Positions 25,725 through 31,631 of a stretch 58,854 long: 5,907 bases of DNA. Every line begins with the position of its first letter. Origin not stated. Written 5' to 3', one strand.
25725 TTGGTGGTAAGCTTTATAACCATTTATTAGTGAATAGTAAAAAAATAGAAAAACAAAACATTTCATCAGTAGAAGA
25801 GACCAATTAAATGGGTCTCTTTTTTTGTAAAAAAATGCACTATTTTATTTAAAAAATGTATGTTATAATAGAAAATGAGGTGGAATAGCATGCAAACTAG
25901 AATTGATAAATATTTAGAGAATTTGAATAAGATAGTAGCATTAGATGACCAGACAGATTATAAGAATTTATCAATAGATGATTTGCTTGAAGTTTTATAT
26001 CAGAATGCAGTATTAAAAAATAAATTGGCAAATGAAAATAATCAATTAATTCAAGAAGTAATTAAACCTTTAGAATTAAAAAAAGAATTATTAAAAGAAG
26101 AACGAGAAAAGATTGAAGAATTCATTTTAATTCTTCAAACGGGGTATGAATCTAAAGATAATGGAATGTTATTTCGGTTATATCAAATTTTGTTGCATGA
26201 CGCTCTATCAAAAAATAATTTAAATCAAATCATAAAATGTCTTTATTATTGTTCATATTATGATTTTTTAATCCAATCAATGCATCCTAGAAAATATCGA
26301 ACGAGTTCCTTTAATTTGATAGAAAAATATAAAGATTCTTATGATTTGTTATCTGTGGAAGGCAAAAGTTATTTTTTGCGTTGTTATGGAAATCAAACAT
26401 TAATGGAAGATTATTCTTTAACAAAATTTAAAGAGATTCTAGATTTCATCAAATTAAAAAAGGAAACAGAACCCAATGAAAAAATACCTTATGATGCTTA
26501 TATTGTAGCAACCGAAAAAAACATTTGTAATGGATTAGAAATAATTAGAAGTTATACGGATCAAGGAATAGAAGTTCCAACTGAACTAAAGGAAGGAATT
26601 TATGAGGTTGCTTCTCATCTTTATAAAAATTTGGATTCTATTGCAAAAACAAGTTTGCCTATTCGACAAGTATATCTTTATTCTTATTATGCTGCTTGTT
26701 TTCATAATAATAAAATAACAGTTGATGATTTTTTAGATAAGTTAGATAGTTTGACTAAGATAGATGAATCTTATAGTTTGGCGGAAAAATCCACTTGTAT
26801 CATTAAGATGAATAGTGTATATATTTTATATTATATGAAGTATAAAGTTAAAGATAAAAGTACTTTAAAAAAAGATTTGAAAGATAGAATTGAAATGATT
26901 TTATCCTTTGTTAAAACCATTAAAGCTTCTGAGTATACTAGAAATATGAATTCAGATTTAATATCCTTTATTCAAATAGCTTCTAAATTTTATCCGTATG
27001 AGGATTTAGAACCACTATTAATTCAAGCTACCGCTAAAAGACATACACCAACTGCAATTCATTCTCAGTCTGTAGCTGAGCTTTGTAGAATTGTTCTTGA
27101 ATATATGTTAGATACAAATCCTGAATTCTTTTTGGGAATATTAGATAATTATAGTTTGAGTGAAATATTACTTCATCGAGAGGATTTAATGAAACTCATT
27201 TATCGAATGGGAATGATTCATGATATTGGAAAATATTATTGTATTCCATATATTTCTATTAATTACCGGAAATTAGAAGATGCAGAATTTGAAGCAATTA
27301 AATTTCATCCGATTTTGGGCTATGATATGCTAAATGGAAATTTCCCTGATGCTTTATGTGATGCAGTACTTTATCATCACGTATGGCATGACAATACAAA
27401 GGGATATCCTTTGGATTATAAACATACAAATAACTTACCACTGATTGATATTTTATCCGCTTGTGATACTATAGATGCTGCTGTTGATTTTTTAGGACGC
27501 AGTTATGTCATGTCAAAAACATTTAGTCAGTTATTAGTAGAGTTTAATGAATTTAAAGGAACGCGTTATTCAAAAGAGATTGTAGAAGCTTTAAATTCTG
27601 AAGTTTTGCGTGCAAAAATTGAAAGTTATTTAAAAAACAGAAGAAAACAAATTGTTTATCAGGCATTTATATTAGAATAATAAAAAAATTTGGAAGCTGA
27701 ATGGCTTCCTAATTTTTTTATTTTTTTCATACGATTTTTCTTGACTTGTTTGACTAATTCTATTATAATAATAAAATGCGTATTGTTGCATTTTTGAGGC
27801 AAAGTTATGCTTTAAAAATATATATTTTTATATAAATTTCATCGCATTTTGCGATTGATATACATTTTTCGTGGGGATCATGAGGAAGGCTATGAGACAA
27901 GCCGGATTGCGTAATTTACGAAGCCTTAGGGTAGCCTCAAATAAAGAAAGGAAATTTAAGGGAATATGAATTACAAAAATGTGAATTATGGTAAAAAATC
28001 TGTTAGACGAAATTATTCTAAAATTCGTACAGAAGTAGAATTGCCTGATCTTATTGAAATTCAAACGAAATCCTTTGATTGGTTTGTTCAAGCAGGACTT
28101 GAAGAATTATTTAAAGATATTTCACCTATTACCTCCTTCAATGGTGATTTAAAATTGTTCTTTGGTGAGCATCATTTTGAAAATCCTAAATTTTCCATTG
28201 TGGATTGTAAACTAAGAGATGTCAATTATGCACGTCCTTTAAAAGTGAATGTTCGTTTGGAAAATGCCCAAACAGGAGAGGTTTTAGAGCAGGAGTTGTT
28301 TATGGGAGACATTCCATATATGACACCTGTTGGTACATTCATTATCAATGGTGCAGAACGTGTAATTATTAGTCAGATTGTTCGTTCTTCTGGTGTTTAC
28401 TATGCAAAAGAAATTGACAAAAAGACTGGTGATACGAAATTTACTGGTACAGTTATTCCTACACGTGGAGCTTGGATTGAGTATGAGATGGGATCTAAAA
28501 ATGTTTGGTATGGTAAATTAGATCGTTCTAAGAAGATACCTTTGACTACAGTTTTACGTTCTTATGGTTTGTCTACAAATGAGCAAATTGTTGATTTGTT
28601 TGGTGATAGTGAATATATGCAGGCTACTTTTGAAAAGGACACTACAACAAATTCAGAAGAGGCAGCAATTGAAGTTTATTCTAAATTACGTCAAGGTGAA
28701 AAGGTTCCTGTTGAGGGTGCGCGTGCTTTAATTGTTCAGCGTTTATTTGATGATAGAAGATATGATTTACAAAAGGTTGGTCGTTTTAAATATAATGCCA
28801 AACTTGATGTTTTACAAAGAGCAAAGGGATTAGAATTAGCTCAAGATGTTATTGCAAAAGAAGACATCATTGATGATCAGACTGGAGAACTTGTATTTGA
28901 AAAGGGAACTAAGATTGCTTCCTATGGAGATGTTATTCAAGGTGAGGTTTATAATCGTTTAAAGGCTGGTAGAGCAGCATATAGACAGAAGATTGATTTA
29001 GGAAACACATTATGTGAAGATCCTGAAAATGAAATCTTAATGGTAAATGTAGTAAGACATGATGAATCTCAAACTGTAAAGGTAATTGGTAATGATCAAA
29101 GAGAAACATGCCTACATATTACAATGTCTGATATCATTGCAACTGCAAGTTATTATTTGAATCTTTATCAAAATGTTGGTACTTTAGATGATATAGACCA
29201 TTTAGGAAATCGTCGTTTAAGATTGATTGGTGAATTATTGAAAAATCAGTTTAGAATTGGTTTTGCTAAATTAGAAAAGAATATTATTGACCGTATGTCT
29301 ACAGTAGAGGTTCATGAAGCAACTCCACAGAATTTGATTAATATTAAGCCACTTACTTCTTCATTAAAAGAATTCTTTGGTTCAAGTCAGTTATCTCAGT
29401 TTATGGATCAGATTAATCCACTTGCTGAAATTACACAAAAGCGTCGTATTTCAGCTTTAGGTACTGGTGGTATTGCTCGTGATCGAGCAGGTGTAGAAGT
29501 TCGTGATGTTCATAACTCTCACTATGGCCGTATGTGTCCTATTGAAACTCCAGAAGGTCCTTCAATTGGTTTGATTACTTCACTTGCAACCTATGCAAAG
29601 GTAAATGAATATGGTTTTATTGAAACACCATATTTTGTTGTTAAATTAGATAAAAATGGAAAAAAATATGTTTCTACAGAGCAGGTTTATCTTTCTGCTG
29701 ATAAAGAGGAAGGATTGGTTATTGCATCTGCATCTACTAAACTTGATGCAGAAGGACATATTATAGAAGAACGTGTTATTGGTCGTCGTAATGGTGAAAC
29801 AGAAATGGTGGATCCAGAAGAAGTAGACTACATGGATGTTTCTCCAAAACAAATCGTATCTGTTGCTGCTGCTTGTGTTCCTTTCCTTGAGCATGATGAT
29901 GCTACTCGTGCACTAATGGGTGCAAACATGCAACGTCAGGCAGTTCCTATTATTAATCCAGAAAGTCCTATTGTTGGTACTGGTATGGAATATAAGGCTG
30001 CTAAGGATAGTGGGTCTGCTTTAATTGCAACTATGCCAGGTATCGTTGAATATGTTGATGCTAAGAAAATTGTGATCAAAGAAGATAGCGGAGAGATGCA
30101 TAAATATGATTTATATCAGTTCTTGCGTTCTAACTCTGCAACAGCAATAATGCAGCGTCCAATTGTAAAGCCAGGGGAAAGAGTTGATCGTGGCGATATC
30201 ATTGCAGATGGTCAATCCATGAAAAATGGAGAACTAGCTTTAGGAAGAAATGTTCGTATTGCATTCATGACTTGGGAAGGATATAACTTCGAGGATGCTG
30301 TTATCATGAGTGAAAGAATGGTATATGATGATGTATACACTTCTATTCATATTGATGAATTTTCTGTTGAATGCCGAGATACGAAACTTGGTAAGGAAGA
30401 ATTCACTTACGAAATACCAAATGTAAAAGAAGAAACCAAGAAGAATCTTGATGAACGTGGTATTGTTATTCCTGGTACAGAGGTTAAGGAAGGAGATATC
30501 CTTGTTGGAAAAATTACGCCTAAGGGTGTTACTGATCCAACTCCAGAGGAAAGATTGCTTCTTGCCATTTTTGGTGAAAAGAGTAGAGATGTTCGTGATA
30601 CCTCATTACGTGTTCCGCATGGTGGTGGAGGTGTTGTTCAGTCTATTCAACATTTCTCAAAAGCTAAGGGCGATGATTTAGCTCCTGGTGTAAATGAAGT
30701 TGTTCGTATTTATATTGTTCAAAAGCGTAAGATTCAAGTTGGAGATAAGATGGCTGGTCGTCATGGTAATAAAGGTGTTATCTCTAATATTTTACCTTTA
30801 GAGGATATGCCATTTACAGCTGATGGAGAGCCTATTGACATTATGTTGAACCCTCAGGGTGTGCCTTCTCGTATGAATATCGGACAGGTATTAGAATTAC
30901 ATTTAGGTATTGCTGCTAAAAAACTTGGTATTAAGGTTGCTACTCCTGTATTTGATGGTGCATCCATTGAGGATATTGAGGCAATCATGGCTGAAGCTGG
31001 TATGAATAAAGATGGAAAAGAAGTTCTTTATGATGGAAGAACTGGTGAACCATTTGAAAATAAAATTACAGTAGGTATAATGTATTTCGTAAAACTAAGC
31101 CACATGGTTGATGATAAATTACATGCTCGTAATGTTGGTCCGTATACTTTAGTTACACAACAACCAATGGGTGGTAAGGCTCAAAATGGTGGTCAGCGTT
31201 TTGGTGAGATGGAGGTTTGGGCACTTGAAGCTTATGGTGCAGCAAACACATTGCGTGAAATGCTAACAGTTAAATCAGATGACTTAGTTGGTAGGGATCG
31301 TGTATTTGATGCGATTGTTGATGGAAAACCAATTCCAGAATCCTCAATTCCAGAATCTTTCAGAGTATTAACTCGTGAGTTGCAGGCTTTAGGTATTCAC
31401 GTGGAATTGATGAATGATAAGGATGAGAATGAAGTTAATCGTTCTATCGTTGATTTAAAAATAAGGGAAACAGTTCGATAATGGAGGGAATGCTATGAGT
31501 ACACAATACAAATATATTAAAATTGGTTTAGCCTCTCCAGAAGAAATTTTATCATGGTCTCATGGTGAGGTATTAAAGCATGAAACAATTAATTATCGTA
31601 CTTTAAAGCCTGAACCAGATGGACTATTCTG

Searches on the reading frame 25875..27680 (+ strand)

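Call 60: search_protein_families(library=pfam, proteins=[window:25875-27680:+], max_evalue=0.01)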
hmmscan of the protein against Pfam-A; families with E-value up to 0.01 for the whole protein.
window:25875-27680:+ (601 aa): 2 families
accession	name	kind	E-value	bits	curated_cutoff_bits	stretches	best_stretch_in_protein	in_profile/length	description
PF01966.28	HD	-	2.8e-06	28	22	1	394-533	2-113/116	HD domain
PF05135.19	Phage_connect_1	-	0.0088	16.9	21.2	0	208-255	24-70/101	Phage gp6-like head-tail connector protein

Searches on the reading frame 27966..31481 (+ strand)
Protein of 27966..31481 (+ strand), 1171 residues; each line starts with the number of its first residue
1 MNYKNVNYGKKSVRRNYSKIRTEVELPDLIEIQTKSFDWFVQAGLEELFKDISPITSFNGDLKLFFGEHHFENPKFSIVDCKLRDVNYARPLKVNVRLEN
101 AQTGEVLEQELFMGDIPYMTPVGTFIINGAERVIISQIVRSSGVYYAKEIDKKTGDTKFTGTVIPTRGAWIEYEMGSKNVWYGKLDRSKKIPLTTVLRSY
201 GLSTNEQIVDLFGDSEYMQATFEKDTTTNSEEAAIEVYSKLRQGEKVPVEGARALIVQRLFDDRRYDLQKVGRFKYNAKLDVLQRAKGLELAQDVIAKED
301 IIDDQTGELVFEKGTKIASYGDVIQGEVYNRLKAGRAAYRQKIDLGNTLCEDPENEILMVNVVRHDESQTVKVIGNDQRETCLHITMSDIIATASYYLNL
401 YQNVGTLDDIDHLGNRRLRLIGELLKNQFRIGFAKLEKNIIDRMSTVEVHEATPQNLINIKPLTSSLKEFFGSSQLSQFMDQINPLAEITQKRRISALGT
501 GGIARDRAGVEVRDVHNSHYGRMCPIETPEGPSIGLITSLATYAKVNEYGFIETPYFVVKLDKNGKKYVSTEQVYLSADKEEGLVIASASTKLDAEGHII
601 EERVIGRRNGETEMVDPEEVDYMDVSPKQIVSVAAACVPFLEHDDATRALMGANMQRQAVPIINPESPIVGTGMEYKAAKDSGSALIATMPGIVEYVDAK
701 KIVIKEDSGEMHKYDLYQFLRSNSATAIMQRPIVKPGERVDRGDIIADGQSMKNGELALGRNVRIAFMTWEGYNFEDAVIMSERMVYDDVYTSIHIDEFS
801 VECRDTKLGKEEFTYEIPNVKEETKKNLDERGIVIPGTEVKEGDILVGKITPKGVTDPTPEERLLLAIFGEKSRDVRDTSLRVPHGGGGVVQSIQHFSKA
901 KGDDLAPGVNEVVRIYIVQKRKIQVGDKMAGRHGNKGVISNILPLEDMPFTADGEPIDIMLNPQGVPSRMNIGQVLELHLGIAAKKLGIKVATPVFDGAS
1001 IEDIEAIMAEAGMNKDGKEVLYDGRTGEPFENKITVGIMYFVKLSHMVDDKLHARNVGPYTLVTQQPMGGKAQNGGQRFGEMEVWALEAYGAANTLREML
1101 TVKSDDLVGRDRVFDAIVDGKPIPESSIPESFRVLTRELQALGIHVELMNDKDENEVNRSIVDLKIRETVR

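Call 7: search_protein_families(library=pfam, proteins=[window:27966-31481:+], max_evalue=0.001)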
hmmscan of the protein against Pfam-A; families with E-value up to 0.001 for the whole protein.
window:27966-31481:+ (1171 aa): 6 families
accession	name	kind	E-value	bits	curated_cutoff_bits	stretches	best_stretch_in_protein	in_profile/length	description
PF00562.33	RNA_pol_Rpb2_6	-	2.9e-137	458.2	23.4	1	688-1073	2-373/373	RNA polymerase Rpb2, domain 6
PF04565.21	RNA_pol_Rpb2_3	-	3e-28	98.2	21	1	478-546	1-68/68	RNA polymerase Rpb2, domain 3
PF04560.25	RNA_pol_Rpb2_7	-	5.5e-25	88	32.1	1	1075-1150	1-86/87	RNA polymerase Rpb2, domain 7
PF04561.19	RNA_pol_Rpb2_2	-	2.7e-22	79.8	21.7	2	140-285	1-150/190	RNA polymerase Rpb2, domain 2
PF10385.14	RNA_pol_Rpb2_45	-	1.5e-21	76.6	28.2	1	564-626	6-66/66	RNA polymerase beta subunit external 1 domain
PF04563.20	RNA_pol_Rpb2_1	-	1.4e-19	70.9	28.2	1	29-465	2-203/203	RNA polymerase beta subunit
